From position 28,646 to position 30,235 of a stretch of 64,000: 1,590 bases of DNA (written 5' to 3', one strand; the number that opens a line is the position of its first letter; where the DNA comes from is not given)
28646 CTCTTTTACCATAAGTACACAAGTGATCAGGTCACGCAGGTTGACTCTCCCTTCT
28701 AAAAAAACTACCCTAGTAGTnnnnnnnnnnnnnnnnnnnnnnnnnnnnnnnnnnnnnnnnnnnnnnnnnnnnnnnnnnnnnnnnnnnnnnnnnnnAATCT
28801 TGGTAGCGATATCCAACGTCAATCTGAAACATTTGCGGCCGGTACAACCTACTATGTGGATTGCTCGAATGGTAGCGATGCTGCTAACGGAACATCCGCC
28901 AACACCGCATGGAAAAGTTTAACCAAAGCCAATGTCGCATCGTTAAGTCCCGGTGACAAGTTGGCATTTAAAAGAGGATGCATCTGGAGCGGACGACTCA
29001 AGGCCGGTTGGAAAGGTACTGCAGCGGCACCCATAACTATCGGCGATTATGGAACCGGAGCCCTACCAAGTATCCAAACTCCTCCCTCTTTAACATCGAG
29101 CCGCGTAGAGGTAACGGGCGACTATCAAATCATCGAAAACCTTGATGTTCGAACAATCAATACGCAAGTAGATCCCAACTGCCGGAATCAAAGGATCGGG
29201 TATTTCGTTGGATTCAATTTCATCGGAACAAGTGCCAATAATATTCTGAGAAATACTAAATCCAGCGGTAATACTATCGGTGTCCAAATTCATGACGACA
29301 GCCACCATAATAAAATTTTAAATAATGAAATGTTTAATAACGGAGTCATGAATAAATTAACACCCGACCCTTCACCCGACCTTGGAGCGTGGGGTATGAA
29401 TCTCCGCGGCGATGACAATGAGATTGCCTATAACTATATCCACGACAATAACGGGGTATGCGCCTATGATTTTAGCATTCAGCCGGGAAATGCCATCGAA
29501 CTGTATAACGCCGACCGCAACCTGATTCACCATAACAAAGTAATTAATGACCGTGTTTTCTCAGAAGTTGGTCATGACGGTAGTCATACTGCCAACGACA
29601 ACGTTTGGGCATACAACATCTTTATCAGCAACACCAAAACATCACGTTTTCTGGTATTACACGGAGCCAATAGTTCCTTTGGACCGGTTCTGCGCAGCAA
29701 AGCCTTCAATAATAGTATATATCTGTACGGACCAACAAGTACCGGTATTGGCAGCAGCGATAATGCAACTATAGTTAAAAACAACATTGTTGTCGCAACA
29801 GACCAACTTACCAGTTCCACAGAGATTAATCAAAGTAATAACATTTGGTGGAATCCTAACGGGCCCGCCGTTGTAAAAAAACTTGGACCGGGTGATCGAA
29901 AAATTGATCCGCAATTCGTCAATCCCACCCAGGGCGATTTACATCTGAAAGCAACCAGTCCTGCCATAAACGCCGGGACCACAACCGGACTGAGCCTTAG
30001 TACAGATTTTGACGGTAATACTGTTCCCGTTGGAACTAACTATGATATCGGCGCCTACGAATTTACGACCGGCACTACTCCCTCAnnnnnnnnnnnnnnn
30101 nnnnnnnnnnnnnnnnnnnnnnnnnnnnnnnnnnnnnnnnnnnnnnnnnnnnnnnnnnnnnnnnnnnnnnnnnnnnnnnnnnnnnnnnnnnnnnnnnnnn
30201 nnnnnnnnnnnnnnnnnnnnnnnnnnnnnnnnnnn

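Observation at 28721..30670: Beta-helix exoprotein carrying a novel C-terminal domain shared with a second secreted protein 26 kb away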

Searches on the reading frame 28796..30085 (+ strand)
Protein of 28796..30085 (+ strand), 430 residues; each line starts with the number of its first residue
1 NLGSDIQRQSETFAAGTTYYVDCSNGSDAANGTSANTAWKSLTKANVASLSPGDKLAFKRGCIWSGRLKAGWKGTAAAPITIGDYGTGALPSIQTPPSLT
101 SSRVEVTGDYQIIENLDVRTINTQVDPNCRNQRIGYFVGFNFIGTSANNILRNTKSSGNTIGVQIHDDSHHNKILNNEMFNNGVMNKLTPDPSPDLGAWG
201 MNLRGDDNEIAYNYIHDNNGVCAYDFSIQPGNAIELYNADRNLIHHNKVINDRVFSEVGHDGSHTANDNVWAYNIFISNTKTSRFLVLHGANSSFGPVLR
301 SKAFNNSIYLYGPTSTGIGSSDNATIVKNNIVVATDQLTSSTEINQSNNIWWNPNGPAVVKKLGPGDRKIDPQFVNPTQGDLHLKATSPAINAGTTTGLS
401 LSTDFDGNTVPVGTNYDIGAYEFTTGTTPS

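Call 63: predict_structure(alignment_id=A5)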
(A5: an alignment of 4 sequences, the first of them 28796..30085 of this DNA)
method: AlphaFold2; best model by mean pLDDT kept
length: 430 residues; sequences in the alignment: 4
mean_pLDDT: 47.4   pTM: 0.58
mean pLDDT of the five models: 47.4, 44.2, 42.2, 40.4, 29.2
residues with pLDDT >= 90: 0; 70-90: 51; 50-70: 138; < 50: 241
segments of 3 or more residues with pLDDT < 50: 1-13, 24-46, 87-102, 121-137, 182-199, 218-236, 252-265, 281-284, 289-292, 294-296, 313-321, 335-430
pLDDT, mean of each block of 10 residues (from residue 1): 29 56 44 38 49 70 52 73 54 43 60 68 39 42 70 64 64 72 32 34 68 58 27 48 68 33 50 62 48 52 62 47 53 43 26 25 28 31 36 31 28 28 33
secondary structure, 60 per line:
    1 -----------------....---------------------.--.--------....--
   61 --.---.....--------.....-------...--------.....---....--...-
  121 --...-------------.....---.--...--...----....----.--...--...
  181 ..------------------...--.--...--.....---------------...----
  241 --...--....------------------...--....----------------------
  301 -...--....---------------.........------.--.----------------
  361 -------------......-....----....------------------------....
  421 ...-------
elements in order: E18-21 E55-58 E67-71 E80-84 E92-94 E103-107 E111-114 E117-119 E139-143 E150-152 E155-157 E162-165 E173-175 E178-182 E201-203 E209-211 E214-218 E234-236 E243-245 E248-251 E270-272 E275-278 E302-304 E307-310 E326-334 E374-376 E381-384 H389-392 E417-423

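Call 64: search_solved_structures(query=A5, max_evalue=0.1)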
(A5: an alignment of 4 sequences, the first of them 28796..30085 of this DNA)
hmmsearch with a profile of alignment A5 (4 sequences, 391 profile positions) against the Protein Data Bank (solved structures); distinct sequences matched with E-value up to 0.1: 8.
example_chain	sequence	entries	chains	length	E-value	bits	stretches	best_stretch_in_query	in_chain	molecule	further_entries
7v6m_A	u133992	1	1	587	2.2e-15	59.7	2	4-83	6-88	Fibronectin type III domain-containing protein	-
7v6i_A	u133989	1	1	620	9.8e-15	57.6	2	3-80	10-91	Lacto-N-biosidase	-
5gqc_A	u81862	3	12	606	8.1e-14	54.6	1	2-93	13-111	Lacto-N-biosidase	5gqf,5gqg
24mr_A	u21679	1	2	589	7.5e-13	51.4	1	6-93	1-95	Lacto-N-biosidase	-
6kqs_A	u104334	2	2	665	3.8e-09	39.2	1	6-83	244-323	lacto-N-biosidase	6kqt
3vst_A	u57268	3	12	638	3.4e-08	36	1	9-91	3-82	Xylosidase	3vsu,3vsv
9rx2_A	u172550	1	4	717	0.0012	21.1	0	308-364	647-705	Parallel beta-helix repeat protein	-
5olq_A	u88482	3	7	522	0.0045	19.2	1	6-64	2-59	Rhamnogalacturonan lyase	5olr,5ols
